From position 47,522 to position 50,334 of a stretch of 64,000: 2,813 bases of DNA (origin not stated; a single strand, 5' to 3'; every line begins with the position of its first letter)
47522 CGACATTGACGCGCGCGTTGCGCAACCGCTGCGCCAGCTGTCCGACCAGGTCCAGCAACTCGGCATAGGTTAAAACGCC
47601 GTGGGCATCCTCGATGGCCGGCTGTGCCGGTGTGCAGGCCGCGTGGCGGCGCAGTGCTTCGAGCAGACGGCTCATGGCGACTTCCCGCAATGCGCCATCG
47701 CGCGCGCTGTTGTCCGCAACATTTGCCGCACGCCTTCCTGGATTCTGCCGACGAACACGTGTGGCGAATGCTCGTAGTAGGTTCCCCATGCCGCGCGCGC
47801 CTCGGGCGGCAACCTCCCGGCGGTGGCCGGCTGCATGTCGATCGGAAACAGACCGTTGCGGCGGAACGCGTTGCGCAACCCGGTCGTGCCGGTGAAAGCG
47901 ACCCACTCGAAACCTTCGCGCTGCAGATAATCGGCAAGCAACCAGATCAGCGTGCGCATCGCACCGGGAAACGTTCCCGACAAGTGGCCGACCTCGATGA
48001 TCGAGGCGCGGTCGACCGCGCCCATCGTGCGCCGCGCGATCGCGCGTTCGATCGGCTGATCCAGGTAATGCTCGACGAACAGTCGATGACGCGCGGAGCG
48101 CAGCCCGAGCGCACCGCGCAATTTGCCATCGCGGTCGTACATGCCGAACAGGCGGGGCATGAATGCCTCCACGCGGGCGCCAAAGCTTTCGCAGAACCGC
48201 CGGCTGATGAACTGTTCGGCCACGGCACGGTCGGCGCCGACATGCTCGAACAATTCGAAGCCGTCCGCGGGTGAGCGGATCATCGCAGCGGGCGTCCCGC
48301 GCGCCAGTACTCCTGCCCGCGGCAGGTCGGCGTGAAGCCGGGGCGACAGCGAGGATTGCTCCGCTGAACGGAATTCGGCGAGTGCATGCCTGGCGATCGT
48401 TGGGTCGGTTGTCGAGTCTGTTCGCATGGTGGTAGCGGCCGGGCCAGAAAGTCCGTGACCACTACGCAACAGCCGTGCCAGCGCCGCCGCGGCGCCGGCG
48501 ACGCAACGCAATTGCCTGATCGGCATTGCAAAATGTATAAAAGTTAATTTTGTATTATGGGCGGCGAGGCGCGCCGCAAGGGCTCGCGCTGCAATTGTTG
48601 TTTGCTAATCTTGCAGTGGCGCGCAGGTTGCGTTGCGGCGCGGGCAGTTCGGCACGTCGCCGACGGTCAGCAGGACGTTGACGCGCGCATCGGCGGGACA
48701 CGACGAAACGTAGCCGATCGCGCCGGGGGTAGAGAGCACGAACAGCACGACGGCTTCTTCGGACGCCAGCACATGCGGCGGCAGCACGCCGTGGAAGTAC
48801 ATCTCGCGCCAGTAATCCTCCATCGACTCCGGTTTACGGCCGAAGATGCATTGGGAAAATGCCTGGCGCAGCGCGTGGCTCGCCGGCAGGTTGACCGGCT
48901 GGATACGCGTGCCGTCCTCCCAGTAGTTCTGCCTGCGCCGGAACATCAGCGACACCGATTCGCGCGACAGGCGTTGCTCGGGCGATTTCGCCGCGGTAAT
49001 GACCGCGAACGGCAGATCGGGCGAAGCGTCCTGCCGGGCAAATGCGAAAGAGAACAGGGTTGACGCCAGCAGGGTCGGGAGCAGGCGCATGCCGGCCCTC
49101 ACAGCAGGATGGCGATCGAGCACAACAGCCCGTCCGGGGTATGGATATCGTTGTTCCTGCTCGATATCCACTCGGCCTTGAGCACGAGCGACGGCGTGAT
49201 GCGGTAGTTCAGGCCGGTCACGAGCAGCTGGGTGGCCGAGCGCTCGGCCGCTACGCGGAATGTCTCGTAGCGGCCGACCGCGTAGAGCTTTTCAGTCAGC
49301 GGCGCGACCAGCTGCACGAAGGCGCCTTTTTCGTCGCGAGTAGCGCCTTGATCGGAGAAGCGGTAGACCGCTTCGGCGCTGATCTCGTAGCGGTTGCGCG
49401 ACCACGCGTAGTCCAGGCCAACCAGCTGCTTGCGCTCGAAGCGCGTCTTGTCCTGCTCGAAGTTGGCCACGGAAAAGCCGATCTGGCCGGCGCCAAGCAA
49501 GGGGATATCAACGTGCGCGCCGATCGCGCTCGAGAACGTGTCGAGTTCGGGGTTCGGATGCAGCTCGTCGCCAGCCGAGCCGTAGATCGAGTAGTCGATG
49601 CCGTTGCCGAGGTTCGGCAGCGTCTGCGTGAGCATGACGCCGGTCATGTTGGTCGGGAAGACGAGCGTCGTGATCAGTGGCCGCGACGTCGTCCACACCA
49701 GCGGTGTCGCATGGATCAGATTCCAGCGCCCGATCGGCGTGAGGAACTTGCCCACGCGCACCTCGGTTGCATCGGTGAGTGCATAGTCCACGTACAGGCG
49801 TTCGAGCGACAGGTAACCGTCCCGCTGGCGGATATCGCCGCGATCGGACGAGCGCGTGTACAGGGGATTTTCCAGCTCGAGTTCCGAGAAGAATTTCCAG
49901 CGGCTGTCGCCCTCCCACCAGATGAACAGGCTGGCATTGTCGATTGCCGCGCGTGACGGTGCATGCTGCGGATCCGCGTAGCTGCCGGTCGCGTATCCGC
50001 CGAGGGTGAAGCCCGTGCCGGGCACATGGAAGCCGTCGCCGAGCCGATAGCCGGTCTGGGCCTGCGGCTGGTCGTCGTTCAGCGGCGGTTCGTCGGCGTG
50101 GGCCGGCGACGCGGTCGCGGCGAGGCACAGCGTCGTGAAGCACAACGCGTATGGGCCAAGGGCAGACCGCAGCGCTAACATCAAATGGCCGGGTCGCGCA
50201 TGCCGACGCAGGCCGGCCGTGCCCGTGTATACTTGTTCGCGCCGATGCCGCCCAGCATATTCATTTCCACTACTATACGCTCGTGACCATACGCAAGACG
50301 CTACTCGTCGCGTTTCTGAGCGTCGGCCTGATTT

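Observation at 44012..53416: Self-contained sigma54 circuit: orphan biosynthetic operon + porin/binding protein + two-component system (candidate new signalling system)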

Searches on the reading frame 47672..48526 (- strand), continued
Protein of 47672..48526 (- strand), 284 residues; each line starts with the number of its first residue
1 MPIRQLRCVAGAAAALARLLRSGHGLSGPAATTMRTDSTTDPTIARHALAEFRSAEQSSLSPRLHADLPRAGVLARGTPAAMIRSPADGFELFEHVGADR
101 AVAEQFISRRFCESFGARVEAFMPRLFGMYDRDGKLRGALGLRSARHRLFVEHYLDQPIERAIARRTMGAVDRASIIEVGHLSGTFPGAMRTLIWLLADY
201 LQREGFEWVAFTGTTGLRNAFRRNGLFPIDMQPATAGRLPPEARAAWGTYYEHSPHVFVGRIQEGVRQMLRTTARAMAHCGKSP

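Call 85: search_protein_representatives(alignment_id=A2)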
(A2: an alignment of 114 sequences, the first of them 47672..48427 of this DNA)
Query: 114 sequences, 242 profile positions. Proteins with E-value up to 0.001 (for the whole library): 2100; up to 1e-10: 1733; up to 1e-30: 794. The best 150 are listed.
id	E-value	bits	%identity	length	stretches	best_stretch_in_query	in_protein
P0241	4.2e-112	389.5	-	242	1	1-235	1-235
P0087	5.1e-100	349.9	-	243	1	8-234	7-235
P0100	2.8e-93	327.9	-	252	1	13-231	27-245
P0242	3.9e-93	327.4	-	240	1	34-228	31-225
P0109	3.4e-85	301.4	-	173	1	61-231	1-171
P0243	1.3e-79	283.1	-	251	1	45-229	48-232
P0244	1.0e-78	280.2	-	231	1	32-235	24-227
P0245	1.5e-78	279.6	-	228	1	37-231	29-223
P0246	2.0e-78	279.3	-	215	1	47-234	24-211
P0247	3.2e-78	278.6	-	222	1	43-234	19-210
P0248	4.6e-77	274.8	-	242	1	19-236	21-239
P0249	1.0e-76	273.6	-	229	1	23-233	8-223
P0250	2.8e-76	272.2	-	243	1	40-236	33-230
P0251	1.1e-74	266.9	-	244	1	23-230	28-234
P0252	2.2e-74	266.0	-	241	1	19-228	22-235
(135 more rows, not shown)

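Call 91: search_protein_families(library=ncbifam, proteins=[L005:4073-4708:-, L005:10788-12104:+, L001:14528-15166:+, L001:15217-16392:+], max_evalue=0.01)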
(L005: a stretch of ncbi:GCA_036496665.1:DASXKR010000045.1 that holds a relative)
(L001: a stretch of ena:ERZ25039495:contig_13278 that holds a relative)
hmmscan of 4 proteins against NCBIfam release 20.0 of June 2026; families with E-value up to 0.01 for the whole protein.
L005:4073-4708:- (211 aa): 0 families

L005:10788-12104:+ (438 aa): 5 families
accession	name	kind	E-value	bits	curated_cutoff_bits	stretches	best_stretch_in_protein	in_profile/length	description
TIGR02201.1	heptsyl_trn_III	equivalog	3.8e-16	59.1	170.2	2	52-137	1-88/344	putative lipopolysaccharide heptosyltransferase III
NF007742.0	PRK10422.1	equivalog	1.8e-13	50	467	2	49-137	4-93/352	lipopolysaccharide core heptosyltransferase RfaQ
TIGR02193.1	heptsyl_trn_I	equivalog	7e-09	35.3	185.3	1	216-348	162-300/320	lipopolysaccharide heptosyltransferase I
TIGR02195.1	heptsyl_trn_II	equivalog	3e-07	29.9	134.6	1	52-136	1-84/339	lipopolysaccharide heptosyltransferase II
NF008204.0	PRK10964.1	equivalog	1.2e-05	24.6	437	1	295-358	245-308/322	lipopolysaccharide heptosyltransferase RfaC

L001:14528-15166:+ (212 aa): 0 families

L001:15217-16392:+ (391 aa): 5 families
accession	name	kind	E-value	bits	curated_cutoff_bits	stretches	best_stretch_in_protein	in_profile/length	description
TIGR02193.1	heptsyl_trn_I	equivalog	2e-12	47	185.3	2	269-322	245-298/320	lipopolysaccharide heptosyltransferase I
TIGR02201.1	heptsyl_trn_III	equivalog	4.2e-12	45.8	170.2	2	270-324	251-305/344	putative lipopolysaccharide heptosyltransferase III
NF007742.0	PRK10422.1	equivalog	8.4e-11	41.3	467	2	270-321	253-304/352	lipopolysaccharide core heptosyltransferase RfaQ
NF008204.0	PRK10964.1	equivalog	2.3e-06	26.9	437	1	270-327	244-301/322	lipopolysaccharide heptosyltransferase RfaC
TIGR02195.1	heptsyl_trn_II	equivalog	5e-06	25.9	134.6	1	275-316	252-293/339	lipopolysaccharide heptosyltransferase II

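Call 92: search_solved_structures(query=L005:4073-4708:-, max_evalue=1)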
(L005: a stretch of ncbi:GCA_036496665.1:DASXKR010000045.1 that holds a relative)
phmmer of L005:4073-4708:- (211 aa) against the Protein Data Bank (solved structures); distinct sequences matched with E-value up to 1: 0.

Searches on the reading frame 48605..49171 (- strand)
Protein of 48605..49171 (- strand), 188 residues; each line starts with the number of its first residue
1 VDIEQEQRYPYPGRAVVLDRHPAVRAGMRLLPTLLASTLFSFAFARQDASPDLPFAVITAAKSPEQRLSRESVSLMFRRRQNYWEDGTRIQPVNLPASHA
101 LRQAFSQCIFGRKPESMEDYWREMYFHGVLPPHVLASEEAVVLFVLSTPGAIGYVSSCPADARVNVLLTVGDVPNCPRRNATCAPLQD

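Call 4: search_protein_families(library=pfam, proteins=[window:48605-49171:-], max_evalue=0.01)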
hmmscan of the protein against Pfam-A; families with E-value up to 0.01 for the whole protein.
window:48605-49171:- (188 aa): 1 family
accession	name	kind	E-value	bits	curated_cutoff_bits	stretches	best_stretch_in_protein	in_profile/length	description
PF12849.12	PBP_like_2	-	0.0016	18.7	27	1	54-158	93-187/267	PBP superfamily domain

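Call 21: search_protein_families(library=ncbifam, proteins=[window:48605-49171:-], max_evalue=0.001)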
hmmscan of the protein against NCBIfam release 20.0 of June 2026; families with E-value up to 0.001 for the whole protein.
window:48605-49171:- (188 aa): 0 families

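Call 35: find_homologous_proteins(query=window:48605-49090:-)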
Query window:48605-49090:- (161 aa): 483 proteins with E <= 0.001 among 531 candidates; the best 120 are listed.
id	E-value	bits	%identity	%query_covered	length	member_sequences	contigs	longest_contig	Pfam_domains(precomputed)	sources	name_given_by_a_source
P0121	3.5e-99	347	96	100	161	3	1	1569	-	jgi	jgi:hypothetical protein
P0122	4.1e-91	321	88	100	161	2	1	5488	-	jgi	jgi:hypothetical protein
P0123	1.4e-90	319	88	100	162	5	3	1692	PF12849.13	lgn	-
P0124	1.7e-90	319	89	100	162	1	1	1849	-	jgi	jgi:ABC-type phosphate transport system substrate-binding protein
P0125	3.5e-89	314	88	100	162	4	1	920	-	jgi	jgi:ABC-type phosphate transport system substrate-binding protein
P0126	1.3e-77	277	79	100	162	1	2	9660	-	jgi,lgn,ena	-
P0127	4.0e-74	265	74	99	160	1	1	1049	-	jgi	jgi:hypothetical protein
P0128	1.2e-73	264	75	96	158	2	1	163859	-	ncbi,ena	-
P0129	2.4e-73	263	71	100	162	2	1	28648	-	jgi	jgi:hypothetical protein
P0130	5.2e-69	249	69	100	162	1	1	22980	-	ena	-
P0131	6.8e-69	248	71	97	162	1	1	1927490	-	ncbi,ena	-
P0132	8.2e-68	245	69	100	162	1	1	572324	-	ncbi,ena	-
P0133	8.0e-63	229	76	82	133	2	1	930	-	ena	-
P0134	3.3e-62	227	64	100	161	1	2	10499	-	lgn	-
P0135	8.0e-62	225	64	100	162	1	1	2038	PF12849.13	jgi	jgi:hypothetical protein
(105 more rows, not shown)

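Call 43: predict_structure(alignment_id=A3)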
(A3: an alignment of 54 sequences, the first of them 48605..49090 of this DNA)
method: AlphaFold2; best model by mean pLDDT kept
length: 161 residues; sequences in the alignment: 54
mean_pLDDT: 83.5   pTM: 0.77
mean pLDDT of the five models: 83.5, 80.5, 79.5, 79.4, 75.6
residues with pLDDT >= 90: 95; 70-90: 33; 50-70: 16; < 50: 17
segments of 3 or more residues with pLDDT < 50: 1-3, 12-21
pLDDT, mean of each block of 10 residues (from residue 1): 50 48 75 75 93 91 95 95 91 89 89 97 96 93 92 72 40
secondary structure, 60 per line:
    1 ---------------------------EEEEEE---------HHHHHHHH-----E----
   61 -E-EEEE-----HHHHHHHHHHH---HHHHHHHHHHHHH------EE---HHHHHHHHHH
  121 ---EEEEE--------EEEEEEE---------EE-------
elements in order: E28-33 H43-50 E64-67 H73-83 H87-99 H111-120 E124-128 E137-143

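Call 48: fold_search(model_id=the predicted structure, library=pdb)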
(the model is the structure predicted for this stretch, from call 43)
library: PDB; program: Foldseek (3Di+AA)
matches with E <= 10: 450; with E <= 0.001: 13
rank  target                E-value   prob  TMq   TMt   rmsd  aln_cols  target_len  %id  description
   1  4exl_C                1.4e-05  1.00  0.55  0.35   2.5       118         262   22  Crystal structure of phosphate ABC transporter, periplasmic phosphate-binding protein PstS 1 (PBP1) from Streptococcus (released 2012-05-30)
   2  4exl_D                2.1e-05  1.00  0.56  0.36   2.5       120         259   22  Crystal structure of phosphate ABC transporter, periplasmic phosphate-binding protein PstS 1 (PBP1) from Streptococcus (released 2012-05-30)
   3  4exl_B                3.5e-05  1.00  0.56  0.35   3.3       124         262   20  Crystal structure of phosphate ABC transporter, periplasmic phosphate-binding protein PstS 1 (PBP1) from Streptococcus (released 2012-05-30)
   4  4gd5_A                3.8e-05  1.00  0.58  0.39   2.2       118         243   19  X-ray Crystal Structure of a Putative Phosphate ABC Transporter Substrate-Binding Protein with Bound Phosphate from Cl (released 2012-08-15)
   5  1twy_F                3.8e-05  1.00  0.56  0.37   3.6       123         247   17  Crystal structure of an ABC-type phosphate transport receptor from Vibrio cholerae (released 2004-12-21)
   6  1twy_B                7.3e-05  1.00  0.56  0.38   2.5       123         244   18  Crystal structure of an ABC-type phosphate transport receptor from Vibrio cholerae (released 2004-12-21)
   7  4n13                  2.2e-04  1.00  0.49  0.32   4.1       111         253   15  Crystal Structure of PstS (BB_0215) from Borrelia burgdorferi (released 2014-01-22)
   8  4q8r                  2.6e-04  1.00  0.57  0.39   2.2       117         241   19  Crystal structure of a Phosphate Binding Protein (PBP-1) from Clostridium perfringens (released 2014-11-05)
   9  4exl_A                2.9e-04  1.00  0.55  0.35   2.5       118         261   22  Crystal structure of phosphate ABC transporter, periplasmic phosphate-binding protein PstS 1 (PBP1) from Streptococcus (released 2012-05-30)
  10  1twy_E                3.1e-04  1.00  0.55  0.36   3.2       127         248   17  Crystal structure of an ABC-type phosphate transport receptor from Vibrio cholerae (released 2004-12-21)
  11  1twy_A                3.6e-04  1.00  0.55  0.36   3.1       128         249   17  Crystal structure of an ABC-type phosphate transport receptor from Vibrio cholerae (released 2004-12-21)
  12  9l8j_B                7.4e-04  1.00  0.55  0.38   3.2       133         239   11  Crystal structure of a putative phosphate binding protein from Synechocystis sp. PCC 6803 reveals an evolutionary hots (released 2025-12-31)
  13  4jwo                  9.6e-04  1.00  0.46  0.27   4.2       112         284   12  The crystal structure of a possible phosphate binding protein from Planctomyces limnophilus DSM 3776 (released 2013-04-24)
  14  4lat                  1.1e-03  1.00  0.55  0.35   2.5       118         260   22  Crystal structure of phosphate ABC transporter, periplasmic phosphate-binding protein PstS 1 (PBP1) from Streptococcus p (released 2013-07-10)
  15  5i84_H                1.2e-03  1.00  0.47  0.25   4.8       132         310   14  Structure of the Xanthomonas citri phosphate-binding protein PhoX (released 2016-06-15)
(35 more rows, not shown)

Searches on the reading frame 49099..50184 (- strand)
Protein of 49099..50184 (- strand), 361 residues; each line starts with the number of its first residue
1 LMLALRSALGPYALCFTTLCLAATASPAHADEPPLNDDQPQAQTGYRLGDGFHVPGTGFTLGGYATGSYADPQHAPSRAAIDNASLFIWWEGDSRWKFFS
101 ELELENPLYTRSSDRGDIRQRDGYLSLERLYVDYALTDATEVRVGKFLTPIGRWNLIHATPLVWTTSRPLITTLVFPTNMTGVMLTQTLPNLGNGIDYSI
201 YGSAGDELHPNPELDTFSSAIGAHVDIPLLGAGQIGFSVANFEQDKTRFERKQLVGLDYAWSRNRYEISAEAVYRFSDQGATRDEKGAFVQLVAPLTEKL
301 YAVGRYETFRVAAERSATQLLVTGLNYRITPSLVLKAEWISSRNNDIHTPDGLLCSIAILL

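Call 4: search_protein_families(library=pfam, proteins=[window:49099-50184:-], max_evalue=0.01)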
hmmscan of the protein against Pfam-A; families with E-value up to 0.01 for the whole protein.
window:49099-50184:- (361 aa): 2 families
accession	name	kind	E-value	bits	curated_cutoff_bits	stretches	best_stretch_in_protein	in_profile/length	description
PF07642.17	BBP2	-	0.0044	16.7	26.2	0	118-186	75-142/339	Putative beta-barrel porin-2, OmpL-like. bbp2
PF07396.17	Porin_O_P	-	0.0097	15.6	20.9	0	109-156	55-97/370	Phosphate-selective porin O and P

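Call 21: search_protein_families(library=ncbifam, proteins=[window:49099-50184:-], max_evalue=0.001)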
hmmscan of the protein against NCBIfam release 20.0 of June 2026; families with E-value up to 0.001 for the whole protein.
window:49099-50184:- (361 aa): 0 families

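Call 52: search_solved_structures(query=A4, max_evalue=10)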
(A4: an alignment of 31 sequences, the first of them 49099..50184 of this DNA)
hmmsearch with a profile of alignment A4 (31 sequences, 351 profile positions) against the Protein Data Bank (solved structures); distinct sequences matched with E-value up to 10: 0.

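Call 53: search_protein_families(library=pfam, alignment_id=A4, max_evalue=0.1)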
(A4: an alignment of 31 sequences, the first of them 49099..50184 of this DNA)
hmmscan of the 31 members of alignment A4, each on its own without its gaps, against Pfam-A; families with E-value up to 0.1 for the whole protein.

A. member 1, window:49099-50184:- (361 aa): 3 families
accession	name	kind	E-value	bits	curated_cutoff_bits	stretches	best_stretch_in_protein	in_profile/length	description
PF07642.17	BBP2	-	0.0044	16.7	26.2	1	118-186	75-142/339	Putative beta-barrel porin-2, OmpL-like. bbp2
PF07396.17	Porin_O_P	-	0.0097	15.6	20.9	1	109-156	55-97/370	Phosphate-selective porin O and P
PF13609.12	Porin_4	-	0.011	16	27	1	18-345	2-308/310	Gram-negative porin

B. families by the number of members that match (of 31 scanned): 5 families
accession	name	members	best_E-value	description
PF07642.17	BBP2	28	7.6e-08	Putative beta-barrel porin-2, OmpL-like. bbp2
PF07396.17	Porin_O_P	26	3e-06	Phosphate-selective porin O and P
PF13609.12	Porin_4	7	3.4e-09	Gram-negative porin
PF21620.4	SlpA_C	3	0.0071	S-layer protein SlpA, beta-barrel domain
PF13557.12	Phenol_MetA_deg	1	0.02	Putative MetA-pathway of phenol degradation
